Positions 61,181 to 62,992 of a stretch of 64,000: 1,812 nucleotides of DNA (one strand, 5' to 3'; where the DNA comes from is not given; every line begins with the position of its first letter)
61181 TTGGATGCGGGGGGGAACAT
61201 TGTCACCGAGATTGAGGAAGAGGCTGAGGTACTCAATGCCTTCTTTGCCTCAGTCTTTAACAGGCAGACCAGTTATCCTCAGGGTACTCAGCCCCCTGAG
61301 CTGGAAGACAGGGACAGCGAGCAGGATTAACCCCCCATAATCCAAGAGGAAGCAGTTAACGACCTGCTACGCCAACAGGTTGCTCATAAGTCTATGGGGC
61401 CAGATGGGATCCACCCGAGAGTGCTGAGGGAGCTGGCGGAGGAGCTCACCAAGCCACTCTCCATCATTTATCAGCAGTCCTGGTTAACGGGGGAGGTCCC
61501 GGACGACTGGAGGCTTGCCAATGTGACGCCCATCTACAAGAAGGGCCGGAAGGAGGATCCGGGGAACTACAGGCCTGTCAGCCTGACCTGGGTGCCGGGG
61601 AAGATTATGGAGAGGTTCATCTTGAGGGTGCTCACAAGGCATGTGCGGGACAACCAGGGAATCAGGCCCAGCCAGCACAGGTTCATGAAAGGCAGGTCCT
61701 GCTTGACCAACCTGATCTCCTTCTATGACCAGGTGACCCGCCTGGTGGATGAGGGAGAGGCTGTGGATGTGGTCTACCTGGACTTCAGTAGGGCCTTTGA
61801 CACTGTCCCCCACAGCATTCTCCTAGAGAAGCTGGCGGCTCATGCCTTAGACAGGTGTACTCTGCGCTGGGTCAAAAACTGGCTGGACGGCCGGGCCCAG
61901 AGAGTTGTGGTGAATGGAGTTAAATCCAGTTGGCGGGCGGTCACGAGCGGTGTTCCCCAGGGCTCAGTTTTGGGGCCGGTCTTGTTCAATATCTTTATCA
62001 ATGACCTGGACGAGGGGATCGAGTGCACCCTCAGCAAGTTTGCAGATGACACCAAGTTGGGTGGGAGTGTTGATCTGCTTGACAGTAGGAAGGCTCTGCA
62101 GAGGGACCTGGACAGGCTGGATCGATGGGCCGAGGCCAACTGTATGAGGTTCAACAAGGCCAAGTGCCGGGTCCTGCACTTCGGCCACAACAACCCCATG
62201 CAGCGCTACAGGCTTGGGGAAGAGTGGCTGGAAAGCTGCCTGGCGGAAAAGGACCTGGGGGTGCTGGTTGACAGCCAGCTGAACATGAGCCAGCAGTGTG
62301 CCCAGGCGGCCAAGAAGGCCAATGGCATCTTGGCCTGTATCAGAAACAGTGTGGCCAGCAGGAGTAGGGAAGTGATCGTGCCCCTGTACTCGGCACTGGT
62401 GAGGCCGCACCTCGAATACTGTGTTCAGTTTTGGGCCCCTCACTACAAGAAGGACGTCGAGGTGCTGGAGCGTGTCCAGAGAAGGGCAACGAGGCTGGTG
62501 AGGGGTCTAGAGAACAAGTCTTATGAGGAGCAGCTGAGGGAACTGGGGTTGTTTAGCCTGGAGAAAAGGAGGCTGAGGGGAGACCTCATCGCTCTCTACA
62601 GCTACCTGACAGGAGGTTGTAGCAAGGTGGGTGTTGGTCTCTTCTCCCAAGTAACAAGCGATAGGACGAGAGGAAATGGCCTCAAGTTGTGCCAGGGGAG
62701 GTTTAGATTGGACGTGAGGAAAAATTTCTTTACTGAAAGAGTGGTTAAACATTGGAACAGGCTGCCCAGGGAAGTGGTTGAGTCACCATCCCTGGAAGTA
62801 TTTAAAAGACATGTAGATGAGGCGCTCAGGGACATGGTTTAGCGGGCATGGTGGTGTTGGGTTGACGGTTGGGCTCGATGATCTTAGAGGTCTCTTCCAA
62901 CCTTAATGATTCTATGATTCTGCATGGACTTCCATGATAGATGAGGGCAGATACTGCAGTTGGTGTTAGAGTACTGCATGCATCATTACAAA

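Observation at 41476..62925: Two ~95% similar CR1 copies in inverted orientation inside RNF17 introns, 17.5 kb apart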

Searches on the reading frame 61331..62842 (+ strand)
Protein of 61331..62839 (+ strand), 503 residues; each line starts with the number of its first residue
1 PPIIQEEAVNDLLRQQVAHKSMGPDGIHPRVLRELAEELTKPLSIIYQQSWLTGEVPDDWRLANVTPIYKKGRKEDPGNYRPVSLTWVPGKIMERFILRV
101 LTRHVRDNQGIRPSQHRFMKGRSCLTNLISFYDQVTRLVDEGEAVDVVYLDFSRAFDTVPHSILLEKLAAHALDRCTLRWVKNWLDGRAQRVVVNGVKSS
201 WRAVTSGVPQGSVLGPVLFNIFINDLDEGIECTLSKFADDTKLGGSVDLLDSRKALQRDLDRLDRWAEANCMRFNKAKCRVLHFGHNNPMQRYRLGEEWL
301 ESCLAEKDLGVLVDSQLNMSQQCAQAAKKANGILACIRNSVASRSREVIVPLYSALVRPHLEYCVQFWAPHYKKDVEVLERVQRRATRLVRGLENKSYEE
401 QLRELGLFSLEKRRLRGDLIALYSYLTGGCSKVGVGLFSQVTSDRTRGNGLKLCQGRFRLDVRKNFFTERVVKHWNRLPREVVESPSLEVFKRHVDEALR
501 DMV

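Call 11: find_encoding_contigs(protein=window:61394-62842:+, flank=10000, max_places=6)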
Protein window:61394-62842:+ (482 aa): no gene with exactly this product is on record in the collection.

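Call 21: find_homologous_proteins(query=window:61394-62839:+, max_evalue=1e-30)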
Query window:61394-62839:+ (482 aa): 7981 proteins with E <= 1e-30 among 8000 candidates; the best 120 are listed.
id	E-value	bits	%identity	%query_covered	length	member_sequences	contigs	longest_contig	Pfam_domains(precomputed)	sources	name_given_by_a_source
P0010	0.0e+0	1683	88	90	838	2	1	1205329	PF00078.33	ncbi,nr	ncbi:hypothetical protein QYF61_021411 [Mycteria americana]|nr:hypothetical protein QYF61_021411 [My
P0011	0.0e+0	1454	86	92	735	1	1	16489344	PF00078.33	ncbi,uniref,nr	ncbi:hypothetical protein QYF61_023329 [Mycteria americana]|uniref:Reverse transcriptase domain-cont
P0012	0.0e+0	1442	86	95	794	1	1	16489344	PF00078.33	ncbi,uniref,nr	ncbi:hypothetical protein QYF61_007322 [Mycteria americana]|uniref:Reverse transcriptase domain-cont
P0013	0.0e+0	1406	78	98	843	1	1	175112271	PF00078.33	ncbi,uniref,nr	ncbi:LOW QUALITY PROTEIN: hypothetical protein QYF61_005273 [Mycteria americana]|uniref:Reverse tran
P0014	0.0e+0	1405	75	100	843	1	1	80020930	PF00078.33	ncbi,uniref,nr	ncbi:hypothetical protein QYF61_018637 [Mycteria americana]|uniref:Reverse transcriptase domain-cont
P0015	0.0e+0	1343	82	84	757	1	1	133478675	PF00078.33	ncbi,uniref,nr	ncbi:LOW QUALITY PROTEIN: hypothetical protein QYF61_002115 [Mycteria americana]|uniref:Reverse tran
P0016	0.0e+0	1329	88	100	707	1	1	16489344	PF00078.33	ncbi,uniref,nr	ncbi:hypothetical protein QYF61_007467 [Mycteria americana]|uniref:Reverse transcriptase domain-cont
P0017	0.0e+0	1326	88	90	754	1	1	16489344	PF00078.33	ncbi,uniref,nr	ncbi:hypothetical protein QYF61_023333 [Mycteria americana]|uniref:Reverse transcriptase domain-cont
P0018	0.0e+0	1324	88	93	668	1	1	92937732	PF00078.33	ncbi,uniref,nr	ncbi:hypothetical protein QYF61_024398 [Mycteria americana]|uniref:Reverse transcriptase domain-cont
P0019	0.0e+0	1298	84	87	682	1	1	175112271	PF00078.33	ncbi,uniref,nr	ncbi:hypothetical protein QYF61_003420 [Mycteria americana]|uniref:Reverse transcriptase domain-cont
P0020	0.0e+0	1295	83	100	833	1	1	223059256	PF00078.33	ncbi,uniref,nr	ncbi:hypothetical protein QYF61_012445 [Mycteria americana]|uniref:Reverse transcriptase domain-cont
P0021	0.0e+0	1282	84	87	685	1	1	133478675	PF00078.33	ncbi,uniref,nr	ncbi:hypothetical protein QYF61_008337 [Mycteria americana]|uniref:Reverse transcriptase domain-cont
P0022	0.0e+0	1270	89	74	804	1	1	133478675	PF00078.33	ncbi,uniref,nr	ncbi:hypothetical protein QYF61_016111 [Mycteria americana]|uniref:Reverse transcriptase domain-cont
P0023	0.0e+0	1267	81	100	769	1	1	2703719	PF00078.33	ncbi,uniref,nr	ncbi:hypothetical protein QYF61_018484 [Mycteria americana]|uniref:Reverse transcriptase domain-cont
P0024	0.0e+0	1267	86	77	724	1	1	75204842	PF00078.33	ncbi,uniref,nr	ncbi:hypothetical protein QYF61_004916 [Mycteria americana]|uniref:Reverse transcriptase domain-cont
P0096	1.2e-289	979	88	100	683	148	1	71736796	PF00078.33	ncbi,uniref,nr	ncbi:hypothetical protein QYF61_012418 [Mycteria americana]|uniref:Reverse transcriptase domain-cont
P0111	3.2e-283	958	87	100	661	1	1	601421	PF00078.33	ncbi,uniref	ncbi:mitochondrial enolase superfamily member 1 [Grus japonensis]|uniref:Mitochondrial enolase super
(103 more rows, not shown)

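Call 25: search_protein_families(library=pfam, proteins=[window:61331-62839:+], max_evalue=0.01)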
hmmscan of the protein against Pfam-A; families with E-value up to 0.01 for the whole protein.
window:61331-62839:+ (503 aa): 1 family
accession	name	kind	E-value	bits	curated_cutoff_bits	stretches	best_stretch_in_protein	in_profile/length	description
PF00078.32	RVT_1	-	5.8e-35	121.3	29.6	1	73-286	2-194/205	Reverse transcriptase (RNA-dependent DNA polymerase)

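Call 58: find_encoding_contigs(protein=P0096, flank=1500, max_places=2)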
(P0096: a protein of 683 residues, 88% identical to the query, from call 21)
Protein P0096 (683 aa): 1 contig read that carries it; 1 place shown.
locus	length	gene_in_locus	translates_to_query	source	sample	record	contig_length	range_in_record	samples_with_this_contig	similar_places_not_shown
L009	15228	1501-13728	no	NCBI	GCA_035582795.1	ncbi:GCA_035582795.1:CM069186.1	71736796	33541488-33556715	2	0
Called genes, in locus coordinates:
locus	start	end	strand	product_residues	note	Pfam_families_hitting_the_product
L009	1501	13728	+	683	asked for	PF00078:RVT_1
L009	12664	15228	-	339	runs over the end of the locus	-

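Call 59: find_encoding_contigs(protein=P0111, flank=1500, max_places=2)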
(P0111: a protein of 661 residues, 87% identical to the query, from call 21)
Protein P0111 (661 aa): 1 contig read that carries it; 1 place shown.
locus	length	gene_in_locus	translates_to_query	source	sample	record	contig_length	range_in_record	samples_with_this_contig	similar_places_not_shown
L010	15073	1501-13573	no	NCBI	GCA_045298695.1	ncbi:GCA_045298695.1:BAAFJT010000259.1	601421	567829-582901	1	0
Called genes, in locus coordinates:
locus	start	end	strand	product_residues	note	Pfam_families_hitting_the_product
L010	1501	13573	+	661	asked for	PF00078:RVT_1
